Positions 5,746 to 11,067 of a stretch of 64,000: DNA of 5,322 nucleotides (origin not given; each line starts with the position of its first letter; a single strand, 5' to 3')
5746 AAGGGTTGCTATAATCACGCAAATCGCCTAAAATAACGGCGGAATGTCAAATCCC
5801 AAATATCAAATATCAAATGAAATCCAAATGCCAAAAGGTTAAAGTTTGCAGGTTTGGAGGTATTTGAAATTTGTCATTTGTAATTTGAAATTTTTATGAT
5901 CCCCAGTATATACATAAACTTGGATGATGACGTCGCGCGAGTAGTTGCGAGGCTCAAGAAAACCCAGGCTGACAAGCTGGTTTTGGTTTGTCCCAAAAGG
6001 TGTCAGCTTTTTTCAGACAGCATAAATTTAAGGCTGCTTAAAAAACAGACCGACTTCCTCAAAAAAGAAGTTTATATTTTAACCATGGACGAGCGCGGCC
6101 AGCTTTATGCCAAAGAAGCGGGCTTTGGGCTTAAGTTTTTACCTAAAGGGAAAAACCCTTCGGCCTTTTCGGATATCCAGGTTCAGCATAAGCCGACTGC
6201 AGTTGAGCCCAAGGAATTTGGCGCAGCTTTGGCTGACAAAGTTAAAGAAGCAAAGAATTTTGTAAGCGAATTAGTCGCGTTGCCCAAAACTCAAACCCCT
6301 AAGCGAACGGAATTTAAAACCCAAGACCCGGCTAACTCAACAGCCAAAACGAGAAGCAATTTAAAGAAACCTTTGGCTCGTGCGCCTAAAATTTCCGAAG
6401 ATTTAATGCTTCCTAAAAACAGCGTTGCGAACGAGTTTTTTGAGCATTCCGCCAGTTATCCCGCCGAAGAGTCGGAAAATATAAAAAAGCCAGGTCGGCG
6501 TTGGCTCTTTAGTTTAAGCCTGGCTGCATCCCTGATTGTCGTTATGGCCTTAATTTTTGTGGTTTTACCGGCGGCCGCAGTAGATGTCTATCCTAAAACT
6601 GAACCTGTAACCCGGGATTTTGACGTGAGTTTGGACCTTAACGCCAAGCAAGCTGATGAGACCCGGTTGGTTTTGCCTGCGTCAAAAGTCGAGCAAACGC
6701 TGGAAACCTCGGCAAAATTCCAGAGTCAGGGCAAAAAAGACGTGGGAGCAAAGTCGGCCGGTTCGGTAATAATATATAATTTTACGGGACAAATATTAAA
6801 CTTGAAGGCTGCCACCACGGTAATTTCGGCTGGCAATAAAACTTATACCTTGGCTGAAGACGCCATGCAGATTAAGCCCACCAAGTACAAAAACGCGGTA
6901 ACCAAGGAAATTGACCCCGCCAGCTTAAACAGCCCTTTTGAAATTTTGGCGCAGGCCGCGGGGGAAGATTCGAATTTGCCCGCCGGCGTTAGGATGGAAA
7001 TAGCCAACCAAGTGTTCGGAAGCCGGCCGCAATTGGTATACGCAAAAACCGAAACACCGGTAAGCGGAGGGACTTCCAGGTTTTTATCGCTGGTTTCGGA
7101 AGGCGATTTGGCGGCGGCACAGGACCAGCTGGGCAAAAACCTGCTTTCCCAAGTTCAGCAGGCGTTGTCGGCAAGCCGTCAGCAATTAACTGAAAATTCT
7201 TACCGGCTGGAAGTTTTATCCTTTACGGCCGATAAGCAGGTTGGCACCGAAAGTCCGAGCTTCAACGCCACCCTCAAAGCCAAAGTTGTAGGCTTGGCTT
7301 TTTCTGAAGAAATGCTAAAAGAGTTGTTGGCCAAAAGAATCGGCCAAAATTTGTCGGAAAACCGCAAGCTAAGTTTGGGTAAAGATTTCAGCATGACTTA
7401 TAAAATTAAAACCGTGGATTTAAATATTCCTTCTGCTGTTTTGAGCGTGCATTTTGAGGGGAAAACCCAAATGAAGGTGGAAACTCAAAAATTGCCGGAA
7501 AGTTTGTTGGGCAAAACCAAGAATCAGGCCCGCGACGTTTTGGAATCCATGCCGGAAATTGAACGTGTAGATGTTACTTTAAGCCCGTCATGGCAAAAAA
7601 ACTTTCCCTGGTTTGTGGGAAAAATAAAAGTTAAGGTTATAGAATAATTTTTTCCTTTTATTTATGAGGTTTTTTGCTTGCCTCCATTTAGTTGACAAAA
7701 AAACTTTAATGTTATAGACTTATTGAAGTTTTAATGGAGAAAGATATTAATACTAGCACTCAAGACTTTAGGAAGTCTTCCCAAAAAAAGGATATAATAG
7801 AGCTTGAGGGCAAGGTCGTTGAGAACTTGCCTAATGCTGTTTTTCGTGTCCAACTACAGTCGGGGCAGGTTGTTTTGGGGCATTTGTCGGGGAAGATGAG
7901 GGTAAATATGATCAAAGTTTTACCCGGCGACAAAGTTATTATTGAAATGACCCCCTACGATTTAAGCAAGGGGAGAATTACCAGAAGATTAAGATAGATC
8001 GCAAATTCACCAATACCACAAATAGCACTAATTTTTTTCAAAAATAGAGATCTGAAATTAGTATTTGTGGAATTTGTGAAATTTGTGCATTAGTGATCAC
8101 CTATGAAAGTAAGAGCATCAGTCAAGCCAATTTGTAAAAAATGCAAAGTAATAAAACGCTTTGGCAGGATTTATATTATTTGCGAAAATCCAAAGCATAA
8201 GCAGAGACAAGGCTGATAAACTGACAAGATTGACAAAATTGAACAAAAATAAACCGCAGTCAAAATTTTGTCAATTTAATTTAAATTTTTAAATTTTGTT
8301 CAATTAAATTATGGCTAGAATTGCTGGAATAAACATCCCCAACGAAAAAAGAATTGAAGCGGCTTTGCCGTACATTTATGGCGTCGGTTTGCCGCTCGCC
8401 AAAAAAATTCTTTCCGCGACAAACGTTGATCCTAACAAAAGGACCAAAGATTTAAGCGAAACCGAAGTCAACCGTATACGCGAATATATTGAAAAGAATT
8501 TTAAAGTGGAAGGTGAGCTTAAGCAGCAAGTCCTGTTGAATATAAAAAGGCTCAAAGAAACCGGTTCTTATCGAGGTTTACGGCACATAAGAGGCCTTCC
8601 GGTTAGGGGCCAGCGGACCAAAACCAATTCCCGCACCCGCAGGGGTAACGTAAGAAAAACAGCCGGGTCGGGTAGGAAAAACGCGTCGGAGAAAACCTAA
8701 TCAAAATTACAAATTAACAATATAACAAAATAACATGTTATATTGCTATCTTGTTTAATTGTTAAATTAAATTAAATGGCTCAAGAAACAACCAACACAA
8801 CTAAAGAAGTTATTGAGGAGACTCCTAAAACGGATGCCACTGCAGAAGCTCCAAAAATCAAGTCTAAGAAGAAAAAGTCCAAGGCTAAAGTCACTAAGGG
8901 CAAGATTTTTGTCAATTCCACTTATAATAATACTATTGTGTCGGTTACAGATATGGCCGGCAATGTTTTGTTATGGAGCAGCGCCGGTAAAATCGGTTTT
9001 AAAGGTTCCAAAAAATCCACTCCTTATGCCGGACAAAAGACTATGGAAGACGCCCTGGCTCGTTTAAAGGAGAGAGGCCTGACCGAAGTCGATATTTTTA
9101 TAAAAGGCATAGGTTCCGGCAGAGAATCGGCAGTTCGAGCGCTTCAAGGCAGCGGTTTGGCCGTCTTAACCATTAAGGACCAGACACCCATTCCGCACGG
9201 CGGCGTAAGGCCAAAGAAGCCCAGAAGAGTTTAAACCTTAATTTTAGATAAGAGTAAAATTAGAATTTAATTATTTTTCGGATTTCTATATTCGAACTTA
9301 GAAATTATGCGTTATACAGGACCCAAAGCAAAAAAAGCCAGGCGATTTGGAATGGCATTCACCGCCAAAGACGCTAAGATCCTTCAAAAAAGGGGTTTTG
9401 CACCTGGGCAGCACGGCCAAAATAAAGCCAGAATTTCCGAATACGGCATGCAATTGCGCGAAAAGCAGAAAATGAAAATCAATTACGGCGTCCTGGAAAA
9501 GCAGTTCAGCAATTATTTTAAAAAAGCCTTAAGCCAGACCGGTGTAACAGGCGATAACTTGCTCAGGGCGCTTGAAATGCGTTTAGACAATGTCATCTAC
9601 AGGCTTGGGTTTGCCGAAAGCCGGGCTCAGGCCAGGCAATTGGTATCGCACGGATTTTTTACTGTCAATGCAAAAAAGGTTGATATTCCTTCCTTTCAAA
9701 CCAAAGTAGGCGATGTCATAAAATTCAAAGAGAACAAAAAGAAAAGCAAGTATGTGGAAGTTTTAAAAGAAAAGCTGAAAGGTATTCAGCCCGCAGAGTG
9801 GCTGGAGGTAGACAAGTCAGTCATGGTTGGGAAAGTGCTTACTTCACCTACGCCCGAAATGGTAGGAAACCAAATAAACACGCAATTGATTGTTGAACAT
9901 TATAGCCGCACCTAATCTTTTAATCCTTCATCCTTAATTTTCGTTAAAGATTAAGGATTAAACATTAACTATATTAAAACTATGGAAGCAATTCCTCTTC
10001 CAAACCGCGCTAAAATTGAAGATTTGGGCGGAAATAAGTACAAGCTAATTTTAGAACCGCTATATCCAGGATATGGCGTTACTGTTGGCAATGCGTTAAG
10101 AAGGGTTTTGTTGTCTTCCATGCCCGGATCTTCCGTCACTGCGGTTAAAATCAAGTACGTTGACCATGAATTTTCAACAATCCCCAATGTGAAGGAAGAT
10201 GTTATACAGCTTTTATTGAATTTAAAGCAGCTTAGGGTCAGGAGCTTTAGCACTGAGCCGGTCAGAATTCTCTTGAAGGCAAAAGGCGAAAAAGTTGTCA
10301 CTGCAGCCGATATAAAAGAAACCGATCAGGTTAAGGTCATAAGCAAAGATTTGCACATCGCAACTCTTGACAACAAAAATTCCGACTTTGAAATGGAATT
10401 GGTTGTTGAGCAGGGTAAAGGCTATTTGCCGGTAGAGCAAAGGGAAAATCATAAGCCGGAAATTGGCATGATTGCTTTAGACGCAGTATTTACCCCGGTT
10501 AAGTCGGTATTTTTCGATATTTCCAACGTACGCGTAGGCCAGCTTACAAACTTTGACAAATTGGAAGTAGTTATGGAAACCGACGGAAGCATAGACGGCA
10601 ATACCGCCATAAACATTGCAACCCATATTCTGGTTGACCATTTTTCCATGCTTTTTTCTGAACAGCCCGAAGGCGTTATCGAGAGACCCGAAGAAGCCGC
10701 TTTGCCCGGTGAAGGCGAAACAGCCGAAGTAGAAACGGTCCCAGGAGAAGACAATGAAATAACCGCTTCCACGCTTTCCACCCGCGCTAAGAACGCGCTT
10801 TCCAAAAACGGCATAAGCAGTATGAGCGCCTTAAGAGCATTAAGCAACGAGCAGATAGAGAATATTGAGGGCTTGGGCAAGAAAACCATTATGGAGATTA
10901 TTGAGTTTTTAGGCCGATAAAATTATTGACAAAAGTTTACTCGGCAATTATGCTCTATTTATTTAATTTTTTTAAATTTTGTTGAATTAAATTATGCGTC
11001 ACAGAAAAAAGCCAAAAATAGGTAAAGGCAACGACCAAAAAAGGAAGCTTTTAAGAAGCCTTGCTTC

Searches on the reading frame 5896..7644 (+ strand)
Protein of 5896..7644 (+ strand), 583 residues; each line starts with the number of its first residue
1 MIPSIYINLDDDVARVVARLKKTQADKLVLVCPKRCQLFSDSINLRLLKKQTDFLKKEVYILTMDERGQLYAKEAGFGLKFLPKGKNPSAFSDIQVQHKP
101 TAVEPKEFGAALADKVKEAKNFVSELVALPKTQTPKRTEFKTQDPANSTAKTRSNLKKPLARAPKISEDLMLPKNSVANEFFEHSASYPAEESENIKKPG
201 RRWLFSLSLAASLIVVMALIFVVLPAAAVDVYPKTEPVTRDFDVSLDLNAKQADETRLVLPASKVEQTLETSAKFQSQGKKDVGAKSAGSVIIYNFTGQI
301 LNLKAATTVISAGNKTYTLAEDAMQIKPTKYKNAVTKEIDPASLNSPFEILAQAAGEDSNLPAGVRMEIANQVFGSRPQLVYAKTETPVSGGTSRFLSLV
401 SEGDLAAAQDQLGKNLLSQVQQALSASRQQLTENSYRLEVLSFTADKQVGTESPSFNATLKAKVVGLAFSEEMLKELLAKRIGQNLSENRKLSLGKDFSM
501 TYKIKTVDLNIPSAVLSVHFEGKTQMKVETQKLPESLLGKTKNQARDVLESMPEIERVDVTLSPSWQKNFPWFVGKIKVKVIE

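Call 7: search_protein_families(library=pfam, proteins=[window:5896-7644:+], max_evalue=0.001)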
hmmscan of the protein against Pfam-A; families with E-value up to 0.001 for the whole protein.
window:5896-7644:+ (583 aa): 0 families

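Call 10: search_protein_families(library=pfam, proteins=[window:5896-7644:+], max_evalue=0.01)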
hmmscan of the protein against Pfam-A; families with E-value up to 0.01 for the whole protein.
window:5896-7644:+ (583 aa): 1 family
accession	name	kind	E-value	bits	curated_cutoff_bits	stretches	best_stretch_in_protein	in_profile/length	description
PF08287.16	DASH_Spc19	-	0.0019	18.6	26.3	1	393-450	38-95/155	Spc19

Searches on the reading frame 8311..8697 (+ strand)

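Call 7: search_protein_families(library=pfam, proteins=[window:8311-8697:+], max_evalue=0.001)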
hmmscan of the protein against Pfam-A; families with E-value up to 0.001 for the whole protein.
window:8311-8697:+ (129 aa): 1 family
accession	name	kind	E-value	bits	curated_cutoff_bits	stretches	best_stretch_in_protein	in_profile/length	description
PF00416.27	Ribosomal_S13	-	5e-33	114.7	31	1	3-109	1-128/128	Ribosomal protein S13/S18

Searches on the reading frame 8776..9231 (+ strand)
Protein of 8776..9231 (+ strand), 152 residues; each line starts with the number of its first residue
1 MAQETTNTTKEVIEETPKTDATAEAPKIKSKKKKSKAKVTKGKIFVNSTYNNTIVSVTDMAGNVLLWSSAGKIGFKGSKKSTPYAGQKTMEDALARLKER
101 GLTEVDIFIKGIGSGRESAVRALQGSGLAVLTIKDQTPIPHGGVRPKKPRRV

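Call 7: search_protein_families(library=pfam, proteins=[window:8776-9231:+], max_evalue=0.001)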
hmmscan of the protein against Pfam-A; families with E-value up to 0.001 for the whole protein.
window:8776-9231:+ (152 aa): 1 family
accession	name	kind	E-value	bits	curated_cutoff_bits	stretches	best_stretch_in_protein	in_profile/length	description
PF00411.24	Ribosomal_S11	-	1.9e-38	131.7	25.1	1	42-151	1-110/110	Ribosomal protein S11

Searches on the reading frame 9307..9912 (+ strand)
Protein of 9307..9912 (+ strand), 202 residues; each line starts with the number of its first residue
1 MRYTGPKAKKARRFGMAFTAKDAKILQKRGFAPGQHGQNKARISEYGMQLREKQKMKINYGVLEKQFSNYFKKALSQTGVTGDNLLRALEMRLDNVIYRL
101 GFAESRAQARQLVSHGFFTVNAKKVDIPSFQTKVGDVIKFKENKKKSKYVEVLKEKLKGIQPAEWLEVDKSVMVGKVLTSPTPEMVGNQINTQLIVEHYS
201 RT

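Call 7: search_protein_families(library=pfam, proteins=[window:9307-9912:+], max_evalue=0.001)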
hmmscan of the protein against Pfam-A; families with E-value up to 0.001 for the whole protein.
window:9307-9912:+ (202 aa): 2 families
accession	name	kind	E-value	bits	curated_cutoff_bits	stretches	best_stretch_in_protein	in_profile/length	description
PF00163.24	Ribosomal_S4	-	1.2e-26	93.7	23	1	2-90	1-95/95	Ribosomal protein S4/S9 N-terminal domain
PF01479.30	S4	-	4.3e-18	65.2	22.8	1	91-138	1-48/48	S4 domain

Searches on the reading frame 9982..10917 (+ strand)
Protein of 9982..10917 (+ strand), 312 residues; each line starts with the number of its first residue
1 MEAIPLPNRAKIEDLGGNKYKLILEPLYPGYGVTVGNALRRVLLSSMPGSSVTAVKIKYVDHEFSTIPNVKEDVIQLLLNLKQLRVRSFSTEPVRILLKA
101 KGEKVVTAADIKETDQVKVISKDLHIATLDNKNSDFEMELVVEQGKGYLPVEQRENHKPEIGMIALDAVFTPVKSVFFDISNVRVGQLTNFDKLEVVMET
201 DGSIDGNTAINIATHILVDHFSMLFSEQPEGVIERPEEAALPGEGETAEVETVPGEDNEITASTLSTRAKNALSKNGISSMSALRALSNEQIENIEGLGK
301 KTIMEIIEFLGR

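Call 7: search_protein_families(library=pfam, proteins=[window:9982-10917:+], max_evalue=0.001)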
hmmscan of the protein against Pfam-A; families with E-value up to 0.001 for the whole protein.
window:9982-10917:+ (312 aa): 4 families
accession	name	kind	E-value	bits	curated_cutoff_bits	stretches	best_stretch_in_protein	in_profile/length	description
PF01000.31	RNA_pol_A_bac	-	4e-29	101.7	33.9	1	55-171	1-119/119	RNA polymerase Rpb3/RpoA insert domain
PF01193.29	RNA_pol_L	-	1.3e-15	57.3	24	1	25-221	1-74/74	RNA polymerase Rpb3/Rpb11 dimerisation domain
PF03118.21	RNA_pol_A_CTD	-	9.5e-10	38.5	23.8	1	262-310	17-65/67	Bacterial RNA polymerase, alpha chain C terminal domain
PF14520.12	HHH_5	-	0.00011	23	27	1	268-310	14-55/57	Helix-hairpin-helix domain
